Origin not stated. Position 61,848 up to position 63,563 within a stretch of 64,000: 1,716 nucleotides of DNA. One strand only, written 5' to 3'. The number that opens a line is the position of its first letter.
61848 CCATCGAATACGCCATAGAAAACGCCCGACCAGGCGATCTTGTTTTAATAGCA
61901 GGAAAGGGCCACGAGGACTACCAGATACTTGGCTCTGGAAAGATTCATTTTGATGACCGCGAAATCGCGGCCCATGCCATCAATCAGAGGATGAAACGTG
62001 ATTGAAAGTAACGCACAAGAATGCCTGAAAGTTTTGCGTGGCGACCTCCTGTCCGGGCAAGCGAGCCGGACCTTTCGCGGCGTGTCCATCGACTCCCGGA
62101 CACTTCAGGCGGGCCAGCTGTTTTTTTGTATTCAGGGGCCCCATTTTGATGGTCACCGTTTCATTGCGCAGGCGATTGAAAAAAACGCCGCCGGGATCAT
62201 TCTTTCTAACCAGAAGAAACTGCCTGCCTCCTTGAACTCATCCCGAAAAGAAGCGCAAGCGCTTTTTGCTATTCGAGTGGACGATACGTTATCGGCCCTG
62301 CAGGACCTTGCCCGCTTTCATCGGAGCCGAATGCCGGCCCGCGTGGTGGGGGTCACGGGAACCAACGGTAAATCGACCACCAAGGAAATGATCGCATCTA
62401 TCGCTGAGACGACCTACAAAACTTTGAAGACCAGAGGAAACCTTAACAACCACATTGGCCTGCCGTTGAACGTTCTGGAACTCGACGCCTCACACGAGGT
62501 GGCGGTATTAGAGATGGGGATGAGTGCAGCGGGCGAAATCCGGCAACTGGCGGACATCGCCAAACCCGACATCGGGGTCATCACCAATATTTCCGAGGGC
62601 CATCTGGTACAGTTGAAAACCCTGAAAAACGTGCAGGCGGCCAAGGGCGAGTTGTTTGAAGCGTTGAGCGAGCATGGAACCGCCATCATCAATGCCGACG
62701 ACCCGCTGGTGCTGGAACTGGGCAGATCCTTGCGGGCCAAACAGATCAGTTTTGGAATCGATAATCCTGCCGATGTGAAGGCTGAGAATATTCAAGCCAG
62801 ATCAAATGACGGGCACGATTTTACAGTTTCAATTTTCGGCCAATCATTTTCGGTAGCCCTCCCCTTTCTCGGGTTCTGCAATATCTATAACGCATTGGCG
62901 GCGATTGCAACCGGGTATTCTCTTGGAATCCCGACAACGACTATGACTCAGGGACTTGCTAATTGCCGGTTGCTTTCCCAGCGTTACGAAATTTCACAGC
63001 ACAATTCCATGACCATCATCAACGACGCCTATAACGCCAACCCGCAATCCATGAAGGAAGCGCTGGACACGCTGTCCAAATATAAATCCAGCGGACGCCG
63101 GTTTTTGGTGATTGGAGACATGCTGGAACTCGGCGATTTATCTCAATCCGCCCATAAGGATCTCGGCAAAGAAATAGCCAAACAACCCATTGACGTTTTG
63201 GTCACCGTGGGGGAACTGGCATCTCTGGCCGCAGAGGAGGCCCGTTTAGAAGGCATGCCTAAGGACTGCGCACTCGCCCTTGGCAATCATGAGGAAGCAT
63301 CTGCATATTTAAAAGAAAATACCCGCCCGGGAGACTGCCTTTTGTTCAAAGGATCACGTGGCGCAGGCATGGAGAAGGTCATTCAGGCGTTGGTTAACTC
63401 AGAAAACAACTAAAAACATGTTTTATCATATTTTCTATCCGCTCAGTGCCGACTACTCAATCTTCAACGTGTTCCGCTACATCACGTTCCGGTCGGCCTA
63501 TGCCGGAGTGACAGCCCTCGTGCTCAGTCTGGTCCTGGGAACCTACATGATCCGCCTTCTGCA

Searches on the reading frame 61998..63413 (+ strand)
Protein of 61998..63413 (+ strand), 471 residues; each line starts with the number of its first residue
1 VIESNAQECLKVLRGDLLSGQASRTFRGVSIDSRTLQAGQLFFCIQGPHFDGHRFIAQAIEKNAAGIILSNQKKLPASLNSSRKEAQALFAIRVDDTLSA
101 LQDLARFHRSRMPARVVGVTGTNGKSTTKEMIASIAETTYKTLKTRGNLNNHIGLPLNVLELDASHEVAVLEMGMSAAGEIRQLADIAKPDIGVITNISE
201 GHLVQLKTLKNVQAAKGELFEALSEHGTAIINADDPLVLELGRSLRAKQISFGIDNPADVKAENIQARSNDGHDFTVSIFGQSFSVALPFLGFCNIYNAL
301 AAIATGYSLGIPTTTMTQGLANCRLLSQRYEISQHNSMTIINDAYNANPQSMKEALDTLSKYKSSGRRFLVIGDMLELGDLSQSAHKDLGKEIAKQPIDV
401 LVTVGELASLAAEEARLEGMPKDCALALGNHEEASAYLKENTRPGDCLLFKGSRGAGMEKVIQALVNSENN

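Call 81: find_encoding_contigs(protein=window:61998-63413:+, flank=10000, max_places=4)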
Protein window:61998-63413:+ (471 aa): 16 contigs read that carry it; 4 places shown.
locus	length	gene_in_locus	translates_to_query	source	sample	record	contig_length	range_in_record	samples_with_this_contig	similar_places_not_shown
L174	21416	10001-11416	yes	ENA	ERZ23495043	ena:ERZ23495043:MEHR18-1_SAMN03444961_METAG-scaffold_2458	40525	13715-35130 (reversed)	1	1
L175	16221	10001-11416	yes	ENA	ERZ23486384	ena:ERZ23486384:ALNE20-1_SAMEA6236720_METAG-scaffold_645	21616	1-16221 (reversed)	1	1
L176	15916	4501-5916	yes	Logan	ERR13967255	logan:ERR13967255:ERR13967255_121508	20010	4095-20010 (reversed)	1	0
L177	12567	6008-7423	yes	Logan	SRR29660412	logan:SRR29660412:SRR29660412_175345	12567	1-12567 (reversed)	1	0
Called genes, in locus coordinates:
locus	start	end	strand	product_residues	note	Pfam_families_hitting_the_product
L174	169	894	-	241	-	PF00005:ABC_tran, PF13304:AAA_21 (faint)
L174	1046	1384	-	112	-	-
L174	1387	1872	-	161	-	PF03918:CcmH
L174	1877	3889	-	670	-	PF01578:Cytochrom_C_asm, PF16327:CcmF_C, PF05140:ResB (faint)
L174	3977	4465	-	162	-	PF03100:CcmE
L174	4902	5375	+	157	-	PF02381:MraZ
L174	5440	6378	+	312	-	PF01795:Methyltransf_5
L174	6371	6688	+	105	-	PF04999:FtsL (weak)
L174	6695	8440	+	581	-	PF03717:PBP_dimer, PF13354:Beta-lactamase2 (faint), PF00905:Transpeptidase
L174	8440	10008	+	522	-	PF01225:Mur_ligase, PF08245:Mur_ligase_M, PF02875:Mur_ligase_C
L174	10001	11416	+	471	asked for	PF01225:Mur_ligase, PF08245:Mur_ligase_M, PF02875:Mur_ligase_C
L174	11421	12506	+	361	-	PF00953:Glycos_transf_4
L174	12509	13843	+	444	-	PF21799:MurD-like_N, PF08245:Mur_ligase_M, PF02875:Mur_ligase_C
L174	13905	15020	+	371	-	PF01098:FTSW_RODA_SPOVE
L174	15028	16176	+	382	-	PF03033:Glyco_transf_28, PF04101:Glyco_tran_28_C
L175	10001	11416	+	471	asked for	PF01225:Mur_ligase, PF08245:Mur_ligase_M, PF02875:Mur_ligase_C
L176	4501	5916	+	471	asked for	PF01225:Mur_ligase, PF08245:Mur_ligase_M, PF02875:Mur_ligase_C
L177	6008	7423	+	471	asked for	PF01225:Mur_ligase, PF08245:Mur_ligase_M, PF02875:Mur_ligase_C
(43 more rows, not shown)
